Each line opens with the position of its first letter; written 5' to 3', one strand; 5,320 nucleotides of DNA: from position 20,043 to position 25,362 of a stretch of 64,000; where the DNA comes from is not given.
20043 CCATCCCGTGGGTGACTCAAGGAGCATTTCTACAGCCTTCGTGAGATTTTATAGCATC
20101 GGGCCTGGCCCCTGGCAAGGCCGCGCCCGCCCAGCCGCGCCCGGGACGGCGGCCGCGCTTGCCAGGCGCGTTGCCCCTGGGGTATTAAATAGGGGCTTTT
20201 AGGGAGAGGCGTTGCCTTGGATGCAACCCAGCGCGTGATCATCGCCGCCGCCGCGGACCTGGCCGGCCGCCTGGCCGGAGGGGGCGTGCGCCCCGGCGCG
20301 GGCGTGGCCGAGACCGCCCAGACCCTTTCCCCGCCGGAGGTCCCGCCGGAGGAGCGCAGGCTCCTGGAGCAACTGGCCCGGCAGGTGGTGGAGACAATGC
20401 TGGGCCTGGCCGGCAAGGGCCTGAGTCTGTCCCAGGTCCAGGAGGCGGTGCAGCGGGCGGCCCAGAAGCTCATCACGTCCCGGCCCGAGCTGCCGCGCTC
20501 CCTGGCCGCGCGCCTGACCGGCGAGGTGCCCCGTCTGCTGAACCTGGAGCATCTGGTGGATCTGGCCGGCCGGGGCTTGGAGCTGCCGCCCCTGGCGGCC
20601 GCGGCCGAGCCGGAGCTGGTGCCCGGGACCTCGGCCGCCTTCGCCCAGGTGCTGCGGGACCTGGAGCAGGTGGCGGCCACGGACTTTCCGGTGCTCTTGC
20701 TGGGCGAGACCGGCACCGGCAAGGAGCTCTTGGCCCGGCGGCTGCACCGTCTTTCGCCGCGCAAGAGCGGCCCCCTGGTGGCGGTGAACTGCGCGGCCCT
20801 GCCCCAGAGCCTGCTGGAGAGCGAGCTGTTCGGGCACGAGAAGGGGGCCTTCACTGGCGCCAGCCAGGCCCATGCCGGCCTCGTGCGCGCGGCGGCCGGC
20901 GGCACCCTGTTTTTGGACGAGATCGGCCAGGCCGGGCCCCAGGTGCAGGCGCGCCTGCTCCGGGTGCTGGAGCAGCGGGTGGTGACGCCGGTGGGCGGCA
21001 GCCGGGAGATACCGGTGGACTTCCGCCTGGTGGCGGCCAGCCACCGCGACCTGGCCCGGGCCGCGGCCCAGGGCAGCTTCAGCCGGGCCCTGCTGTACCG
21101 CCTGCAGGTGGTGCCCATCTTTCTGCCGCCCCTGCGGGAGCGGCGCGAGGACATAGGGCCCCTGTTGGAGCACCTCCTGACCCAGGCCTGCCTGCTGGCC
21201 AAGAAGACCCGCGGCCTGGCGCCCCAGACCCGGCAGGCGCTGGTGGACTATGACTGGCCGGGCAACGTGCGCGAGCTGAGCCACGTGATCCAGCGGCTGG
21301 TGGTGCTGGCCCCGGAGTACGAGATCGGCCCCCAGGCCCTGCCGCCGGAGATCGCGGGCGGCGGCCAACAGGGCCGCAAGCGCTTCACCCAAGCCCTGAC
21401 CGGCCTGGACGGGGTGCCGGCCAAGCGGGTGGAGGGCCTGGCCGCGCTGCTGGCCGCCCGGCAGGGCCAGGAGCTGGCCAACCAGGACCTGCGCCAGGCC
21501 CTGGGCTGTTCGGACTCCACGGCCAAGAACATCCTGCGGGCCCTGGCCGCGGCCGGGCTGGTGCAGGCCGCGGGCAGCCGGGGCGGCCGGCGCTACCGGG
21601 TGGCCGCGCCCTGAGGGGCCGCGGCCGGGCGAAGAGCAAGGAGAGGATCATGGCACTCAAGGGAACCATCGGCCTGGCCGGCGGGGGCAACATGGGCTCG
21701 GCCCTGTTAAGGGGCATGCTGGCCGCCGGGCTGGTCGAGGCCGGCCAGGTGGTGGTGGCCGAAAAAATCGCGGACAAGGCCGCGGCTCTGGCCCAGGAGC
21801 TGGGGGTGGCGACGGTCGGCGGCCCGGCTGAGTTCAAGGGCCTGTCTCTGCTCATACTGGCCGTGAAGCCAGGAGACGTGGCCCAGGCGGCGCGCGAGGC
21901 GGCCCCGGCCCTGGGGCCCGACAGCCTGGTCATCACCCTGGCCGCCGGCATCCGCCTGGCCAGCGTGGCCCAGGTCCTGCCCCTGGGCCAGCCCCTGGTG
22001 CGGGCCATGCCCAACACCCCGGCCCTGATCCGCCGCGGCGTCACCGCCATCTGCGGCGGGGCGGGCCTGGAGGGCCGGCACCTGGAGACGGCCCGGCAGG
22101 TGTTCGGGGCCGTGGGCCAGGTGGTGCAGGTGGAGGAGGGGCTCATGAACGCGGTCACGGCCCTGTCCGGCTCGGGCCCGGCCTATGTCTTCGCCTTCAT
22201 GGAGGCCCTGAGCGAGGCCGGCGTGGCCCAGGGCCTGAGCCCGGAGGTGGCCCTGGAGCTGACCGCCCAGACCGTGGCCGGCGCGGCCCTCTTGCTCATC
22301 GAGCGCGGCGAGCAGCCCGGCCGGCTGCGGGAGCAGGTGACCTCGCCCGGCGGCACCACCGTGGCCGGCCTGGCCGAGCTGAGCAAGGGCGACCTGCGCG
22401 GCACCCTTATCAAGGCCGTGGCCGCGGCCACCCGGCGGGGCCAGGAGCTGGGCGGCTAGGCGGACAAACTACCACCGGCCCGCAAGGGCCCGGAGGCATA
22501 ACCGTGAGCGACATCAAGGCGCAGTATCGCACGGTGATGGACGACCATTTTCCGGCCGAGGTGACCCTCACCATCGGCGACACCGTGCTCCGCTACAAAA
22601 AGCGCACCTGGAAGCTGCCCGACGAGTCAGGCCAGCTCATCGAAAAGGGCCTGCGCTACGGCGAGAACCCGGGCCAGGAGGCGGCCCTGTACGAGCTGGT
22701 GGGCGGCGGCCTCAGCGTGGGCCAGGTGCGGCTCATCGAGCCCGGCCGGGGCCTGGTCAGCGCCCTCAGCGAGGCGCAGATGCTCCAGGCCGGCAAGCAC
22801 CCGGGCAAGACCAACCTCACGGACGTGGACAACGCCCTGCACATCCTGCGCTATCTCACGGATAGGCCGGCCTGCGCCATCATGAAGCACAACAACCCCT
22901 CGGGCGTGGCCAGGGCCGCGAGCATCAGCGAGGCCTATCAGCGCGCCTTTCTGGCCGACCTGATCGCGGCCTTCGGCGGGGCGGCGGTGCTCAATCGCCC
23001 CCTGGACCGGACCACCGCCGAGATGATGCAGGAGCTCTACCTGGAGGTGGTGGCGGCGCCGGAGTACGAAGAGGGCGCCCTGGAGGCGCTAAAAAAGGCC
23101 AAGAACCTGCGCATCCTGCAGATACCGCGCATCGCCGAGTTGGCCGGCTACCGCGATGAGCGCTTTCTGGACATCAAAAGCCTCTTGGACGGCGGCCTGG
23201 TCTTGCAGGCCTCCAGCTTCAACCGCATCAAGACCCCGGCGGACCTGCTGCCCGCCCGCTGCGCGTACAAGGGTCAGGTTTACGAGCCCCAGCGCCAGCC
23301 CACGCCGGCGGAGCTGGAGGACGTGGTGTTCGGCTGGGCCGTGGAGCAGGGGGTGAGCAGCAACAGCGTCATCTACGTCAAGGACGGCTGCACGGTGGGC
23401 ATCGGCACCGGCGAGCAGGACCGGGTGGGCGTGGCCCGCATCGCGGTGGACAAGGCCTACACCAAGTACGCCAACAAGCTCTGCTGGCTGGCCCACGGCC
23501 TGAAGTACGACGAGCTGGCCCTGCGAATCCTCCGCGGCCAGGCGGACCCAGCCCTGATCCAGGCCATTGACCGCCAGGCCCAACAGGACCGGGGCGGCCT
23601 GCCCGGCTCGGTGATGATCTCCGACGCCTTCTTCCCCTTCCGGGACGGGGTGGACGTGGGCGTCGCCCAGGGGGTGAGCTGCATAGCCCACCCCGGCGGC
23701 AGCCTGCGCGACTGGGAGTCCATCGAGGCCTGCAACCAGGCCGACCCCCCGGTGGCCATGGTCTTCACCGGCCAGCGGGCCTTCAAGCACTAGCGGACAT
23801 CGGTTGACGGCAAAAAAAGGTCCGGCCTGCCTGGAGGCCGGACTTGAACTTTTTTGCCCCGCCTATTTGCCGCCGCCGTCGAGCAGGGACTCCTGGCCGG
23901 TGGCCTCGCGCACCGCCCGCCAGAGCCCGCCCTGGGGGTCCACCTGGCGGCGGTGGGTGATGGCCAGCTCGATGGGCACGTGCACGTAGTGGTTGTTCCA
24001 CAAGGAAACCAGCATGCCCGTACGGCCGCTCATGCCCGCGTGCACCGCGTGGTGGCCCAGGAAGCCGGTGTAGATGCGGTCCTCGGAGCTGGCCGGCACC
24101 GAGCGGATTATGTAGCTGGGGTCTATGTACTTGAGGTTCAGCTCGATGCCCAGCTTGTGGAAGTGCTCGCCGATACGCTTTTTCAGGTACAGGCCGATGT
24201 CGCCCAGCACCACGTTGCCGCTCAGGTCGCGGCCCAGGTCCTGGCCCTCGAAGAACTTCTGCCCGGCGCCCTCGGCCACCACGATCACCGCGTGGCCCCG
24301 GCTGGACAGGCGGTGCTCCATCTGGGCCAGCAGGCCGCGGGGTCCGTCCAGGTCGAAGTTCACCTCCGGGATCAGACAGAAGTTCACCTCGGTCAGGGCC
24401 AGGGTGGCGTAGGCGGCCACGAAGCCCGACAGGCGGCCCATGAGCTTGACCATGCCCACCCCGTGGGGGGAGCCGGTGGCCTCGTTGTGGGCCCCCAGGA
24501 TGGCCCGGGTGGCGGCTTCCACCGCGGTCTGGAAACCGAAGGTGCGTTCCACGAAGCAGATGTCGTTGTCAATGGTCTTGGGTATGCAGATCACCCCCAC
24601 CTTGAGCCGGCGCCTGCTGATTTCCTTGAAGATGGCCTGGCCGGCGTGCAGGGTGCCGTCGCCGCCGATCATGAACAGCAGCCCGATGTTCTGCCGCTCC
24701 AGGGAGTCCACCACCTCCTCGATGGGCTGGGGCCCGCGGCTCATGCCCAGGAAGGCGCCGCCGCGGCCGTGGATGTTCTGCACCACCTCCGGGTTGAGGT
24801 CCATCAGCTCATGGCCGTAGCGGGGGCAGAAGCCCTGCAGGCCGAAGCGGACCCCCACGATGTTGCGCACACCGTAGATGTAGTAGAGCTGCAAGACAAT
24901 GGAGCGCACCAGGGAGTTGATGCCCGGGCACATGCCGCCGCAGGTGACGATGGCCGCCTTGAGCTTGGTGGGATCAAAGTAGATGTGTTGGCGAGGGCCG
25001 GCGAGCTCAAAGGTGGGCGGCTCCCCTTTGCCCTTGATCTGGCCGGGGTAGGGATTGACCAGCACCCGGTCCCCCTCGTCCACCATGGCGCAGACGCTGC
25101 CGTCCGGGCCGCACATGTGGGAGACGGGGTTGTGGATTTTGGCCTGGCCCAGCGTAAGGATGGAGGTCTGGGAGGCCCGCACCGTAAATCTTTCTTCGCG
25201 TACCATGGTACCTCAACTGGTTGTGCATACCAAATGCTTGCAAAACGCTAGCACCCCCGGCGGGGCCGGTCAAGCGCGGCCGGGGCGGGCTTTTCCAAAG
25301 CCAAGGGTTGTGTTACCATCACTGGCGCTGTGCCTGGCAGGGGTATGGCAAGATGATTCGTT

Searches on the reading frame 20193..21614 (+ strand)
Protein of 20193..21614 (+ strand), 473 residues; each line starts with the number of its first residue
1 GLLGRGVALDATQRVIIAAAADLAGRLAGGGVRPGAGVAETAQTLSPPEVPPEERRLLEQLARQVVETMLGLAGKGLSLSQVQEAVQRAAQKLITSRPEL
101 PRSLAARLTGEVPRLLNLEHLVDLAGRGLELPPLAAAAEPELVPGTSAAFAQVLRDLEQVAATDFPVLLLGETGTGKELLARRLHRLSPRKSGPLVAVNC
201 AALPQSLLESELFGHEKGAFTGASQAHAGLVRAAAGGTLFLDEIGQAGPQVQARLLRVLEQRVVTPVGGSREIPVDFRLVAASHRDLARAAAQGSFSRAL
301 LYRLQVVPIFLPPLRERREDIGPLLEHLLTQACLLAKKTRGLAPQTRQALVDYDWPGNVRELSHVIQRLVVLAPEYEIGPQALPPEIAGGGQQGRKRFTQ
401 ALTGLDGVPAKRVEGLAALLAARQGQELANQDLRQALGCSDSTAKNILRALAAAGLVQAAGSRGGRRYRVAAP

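Call 26: search_protein_families(library=pfam, proteins=[window:20193-21614:+], max_evalue=0.0001)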
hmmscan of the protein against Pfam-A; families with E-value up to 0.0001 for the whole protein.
window:20193-21614:+ (473 aa): 6 families
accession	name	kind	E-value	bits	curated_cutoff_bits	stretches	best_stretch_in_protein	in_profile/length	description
PF00158.32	Sigma54_activat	-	1.9e-63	213.6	20.2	1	145-309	3-167/168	Sigma-54 interaction domain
PF25601.1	AAA_lid_14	-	4.5e-22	78.1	27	1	315-395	1-82/87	AAA+ ATPase lid domain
PF14532.12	Sigma54_activ_2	-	1e-20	74.8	25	1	145-314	2-138/138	Sigma-54 interaction domain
PF07728.20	AAA_5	-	4.4e-12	46.6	22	1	166-285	1-123/139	AAA domain (dynein-related subfamily)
PF07724.20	AAA_2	-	4.3e-08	33.8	27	1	167-277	6-114/166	AAA domain (Cdc48 subfamily)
PF01078.27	Mg_chelatase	-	1.4e-07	31.6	20.3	0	155-190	13-48/207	Magnesium chelatase, subunit ChlI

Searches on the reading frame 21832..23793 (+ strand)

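Call 26: search_protein_families(library=pfam, proteins=[window:21832-23793:+], max_evalue=0.0001)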
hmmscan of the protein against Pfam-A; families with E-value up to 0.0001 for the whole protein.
window:21832-23793:+ (653 aa): 1 family
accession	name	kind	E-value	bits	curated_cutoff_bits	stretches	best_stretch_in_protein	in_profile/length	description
PF01808.24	AICARFT_IMPCHas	-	1.3e-58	199.4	25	1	271-541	76-311/311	AICARFT/IMPCHase bienzyme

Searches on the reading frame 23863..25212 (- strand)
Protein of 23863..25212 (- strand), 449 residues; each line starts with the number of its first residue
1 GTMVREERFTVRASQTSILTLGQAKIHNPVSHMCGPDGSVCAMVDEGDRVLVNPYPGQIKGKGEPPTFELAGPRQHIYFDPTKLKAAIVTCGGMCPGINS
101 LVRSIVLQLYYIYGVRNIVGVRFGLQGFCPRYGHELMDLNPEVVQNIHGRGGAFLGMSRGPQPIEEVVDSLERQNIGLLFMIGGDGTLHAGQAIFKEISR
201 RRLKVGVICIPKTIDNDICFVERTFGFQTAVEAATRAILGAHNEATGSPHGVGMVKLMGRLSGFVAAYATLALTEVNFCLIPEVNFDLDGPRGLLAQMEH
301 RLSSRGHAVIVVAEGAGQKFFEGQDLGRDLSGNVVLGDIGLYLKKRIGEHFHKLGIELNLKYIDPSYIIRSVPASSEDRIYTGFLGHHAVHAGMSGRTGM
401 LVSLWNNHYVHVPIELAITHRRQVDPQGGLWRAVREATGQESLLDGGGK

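Call 25: search_protein_families(library=pfam, proteins=[window:23863-25212:-], max_evalue=0.0001)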
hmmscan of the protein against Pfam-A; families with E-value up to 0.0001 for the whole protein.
window:23863-25212:- (449 aa): 1 family
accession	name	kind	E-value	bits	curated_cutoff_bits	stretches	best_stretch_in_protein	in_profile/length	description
PF00365.25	PFK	-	1.9e-55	188.7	30.9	1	86-392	2-276/277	Phosphofructokinase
